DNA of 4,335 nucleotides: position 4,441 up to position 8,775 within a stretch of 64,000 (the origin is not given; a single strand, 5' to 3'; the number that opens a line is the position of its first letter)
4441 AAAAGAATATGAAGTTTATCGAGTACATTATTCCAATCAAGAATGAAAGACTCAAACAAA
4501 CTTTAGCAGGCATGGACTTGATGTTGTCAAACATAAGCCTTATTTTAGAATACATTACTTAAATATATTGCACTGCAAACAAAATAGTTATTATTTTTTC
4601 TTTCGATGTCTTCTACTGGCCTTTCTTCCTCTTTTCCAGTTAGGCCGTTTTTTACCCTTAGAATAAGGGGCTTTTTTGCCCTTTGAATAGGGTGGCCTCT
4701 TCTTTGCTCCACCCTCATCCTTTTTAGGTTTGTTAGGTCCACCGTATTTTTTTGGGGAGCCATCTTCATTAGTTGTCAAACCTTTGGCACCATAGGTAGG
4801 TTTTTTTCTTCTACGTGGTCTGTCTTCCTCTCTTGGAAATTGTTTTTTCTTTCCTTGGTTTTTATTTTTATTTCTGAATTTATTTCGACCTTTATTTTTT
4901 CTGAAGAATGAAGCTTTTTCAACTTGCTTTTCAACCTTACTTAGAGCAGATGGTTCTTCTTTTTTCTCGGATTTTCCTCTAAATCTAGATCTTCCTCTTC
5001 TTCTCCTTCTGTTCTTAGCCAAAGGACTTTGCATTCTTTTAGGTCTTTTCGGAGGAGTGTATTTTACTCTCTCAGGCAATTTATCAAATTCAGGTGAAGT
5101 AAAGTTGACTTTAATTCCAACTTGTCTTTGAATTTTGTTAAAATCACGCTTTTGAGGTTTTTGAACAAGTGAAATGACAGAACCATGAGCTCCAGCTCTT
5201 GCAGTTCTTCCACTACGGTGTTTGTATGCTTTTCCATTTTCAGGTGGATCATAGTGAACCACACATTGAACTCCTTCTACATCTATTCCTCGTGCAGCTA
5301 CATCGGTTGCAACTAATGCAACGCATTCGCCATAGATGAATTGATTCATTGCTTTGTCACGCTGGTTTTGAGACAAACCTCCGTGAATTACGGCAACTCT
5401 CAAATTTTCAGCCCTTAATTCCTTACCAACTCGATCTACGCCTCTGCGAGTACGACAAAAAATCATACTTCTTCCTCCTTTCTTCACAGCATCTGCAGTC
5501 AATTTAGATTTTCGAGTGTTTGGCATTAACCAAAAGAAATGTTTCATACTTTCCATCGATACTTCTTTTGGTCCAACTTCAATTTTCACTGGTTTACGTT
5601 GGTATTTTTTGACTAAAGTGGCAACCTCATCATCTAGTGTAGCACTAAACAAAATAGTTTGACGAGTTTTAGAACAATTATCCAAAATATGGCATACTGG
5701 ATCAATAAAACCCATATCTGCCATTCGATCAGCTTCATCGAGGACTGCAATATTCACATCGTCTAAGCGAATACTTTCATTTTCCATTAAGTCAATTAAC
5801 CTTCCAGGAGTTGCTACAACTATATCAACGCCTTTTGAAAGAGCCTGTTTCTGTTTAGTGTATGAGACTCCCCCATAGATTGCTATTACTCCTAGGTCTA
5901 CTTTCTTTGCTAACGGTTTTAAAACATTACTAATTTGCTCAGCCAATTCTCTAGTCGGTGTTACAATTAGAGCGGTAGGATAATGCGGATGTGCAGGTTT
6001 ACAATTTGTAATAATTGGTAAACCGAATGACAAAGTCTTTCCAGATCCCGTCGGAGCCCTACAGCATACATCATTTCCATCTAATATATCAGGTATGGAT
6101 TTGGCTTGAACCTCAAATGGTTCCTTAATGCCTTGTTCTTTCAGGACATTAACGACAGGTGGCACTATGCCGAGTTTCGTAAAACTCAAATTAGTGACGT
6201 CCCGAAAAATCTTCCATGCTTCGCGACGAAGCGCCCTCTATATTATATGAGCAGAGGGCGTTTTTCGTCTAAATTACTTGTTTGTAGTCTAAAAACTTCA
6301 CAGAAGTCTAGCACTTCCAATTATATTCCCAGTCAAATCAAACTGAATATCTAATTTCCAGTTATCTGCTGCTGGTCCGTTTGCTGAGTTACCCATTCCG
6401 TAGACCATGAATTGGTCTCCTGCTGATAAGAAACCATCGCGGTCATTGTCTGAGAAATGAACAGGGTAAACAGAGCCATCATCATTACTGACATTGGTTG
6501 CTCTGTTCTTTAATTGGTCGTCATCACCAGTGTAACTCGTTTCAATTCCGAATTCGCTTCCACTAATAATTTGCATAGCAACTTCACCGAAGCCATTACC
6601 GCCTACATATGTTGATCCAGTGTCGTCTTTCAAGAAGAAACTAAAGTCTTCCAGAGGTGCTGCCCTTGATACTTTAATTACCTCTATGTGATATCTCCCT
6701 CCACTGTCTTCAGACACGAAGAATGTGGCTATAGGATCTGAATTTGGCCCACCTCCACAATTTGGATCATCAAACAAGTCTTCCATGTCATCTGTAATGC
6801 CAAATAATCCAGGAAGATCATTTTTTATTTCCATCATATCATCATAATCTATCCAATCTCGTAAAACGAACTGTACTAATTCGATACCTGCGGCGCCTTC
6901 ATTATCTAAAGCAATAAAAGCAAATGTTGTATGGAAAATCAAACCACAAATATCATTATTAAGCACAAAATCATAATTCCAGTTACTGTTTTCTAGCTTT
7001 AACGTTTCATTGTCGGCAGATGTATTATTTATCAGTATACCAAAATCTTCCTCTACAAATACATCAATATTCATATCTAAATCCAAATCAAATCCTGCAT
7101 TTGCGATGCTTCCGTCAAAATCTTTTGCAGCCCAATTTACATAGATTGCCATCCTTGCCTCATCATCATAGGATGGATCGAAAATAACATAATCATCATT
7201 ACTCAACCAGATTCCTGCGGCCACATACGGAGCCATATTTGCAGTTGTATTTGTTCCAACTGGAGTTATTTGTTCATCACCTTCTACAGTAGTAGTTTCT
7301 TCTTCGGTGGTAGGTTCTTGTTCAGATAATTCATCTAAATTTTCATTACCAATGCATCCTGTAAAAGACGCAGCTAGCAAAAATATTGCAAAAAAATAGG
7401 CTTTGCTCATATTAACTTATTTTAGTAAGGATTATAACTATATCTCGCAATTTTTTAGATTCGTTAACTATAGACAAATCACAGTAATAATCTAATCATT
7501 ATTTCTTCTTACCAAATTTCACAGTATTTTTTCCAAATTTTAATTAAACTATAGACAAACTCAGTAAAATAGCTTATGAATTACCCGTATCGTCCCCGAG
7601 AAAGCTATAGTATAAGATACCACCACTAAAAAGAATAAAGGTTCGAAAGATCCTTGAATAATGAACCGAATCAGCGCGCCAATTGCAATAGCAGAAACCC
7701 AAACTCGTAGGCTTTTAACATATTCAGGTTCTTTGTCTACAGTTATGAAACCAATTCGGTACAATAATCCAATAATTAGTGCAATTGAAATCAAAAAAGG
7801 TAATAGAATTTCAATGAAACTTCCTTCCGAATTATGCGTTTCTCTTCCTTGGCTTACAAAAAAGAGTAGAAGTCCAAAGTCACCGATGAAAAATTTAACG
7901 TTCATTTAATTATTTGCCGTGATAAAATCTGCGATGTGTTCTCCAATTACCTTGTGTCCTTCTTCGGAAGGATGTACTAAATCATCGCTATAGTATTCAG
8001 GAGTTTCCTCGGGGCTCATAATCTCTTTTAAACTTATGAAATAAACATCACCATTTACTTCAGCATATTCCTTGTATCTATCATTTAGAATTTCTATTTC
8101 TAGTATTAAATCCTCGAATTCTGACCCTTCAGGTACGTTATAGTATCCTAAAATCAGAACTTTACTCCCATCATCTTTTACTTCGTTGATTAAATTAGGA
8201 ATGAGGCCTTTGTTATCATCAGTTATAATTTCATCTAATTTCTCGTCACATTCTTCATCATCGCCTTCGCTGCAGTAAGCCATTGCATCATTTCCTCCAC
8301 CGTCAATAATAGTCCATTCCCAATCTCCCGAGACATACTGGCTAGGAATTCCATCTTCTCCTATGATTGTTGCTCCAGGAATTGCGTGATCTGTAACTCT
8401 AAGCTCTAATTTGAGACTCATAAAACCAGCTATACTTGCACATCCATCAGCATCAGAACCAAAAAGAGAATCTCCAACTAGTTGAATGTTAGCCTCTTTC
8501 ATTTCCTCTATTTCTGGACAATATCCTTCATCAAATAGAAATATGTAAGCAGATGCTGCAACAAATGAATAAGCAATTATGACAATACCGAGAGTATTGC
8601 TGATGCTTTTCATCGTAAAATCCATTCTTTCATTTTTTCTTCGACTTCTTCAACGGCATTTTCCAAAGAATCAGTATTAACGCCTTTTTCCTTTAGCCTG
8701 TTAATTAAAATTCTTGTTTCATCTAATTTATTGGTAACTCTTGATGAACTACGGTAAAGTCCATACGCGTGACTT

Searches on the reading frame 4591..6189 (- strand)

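Call 57: search_protein_families(library=pfam, proteins=[window:4591-6189:-], max_evalue=0.001)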
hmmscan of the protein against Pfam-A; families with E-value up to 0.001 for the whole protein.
window:4591-6189:- (532 aa): 3 families
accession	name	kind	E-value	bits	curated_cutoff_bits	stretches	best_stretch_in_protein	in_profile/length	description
PF00270.35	DEAD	-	2.4e-46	158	26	1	26-190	2-165/167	DEAD/DEAH box helicase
PF00271.37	Helicase_C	-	4.3e-32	111.1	23.5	1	235-333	12-110/110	Helicase conserved C-terminal domain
PF04851.21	ResIII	-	4.4e-09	36.9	22.5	1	25-185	5-162/164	Type III restriction enzyme, res subunit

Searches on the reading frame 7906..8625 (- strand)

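Call 57: search_protein_families(library=pfam, proteins=[window:7906-8625:-], max_evalue=0.001)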
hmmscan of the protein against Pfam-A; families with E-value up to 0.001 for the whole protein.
window:7906-8625:- (239 aa): 2 families
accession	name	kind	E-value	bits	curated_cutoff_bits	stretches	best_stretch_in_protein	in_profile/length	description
PF13472.12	Lipase_GDSL_2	-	1.2e-12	49.1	32.9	1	50-226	2-178/178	GDSL-like Lipase/Acylhydrolase family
PF00657.28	Lipase_GDSL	-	3.7e-08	34.2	23.6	1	51-231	5-208/208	GDSL-like Lipase/Acylhydrolase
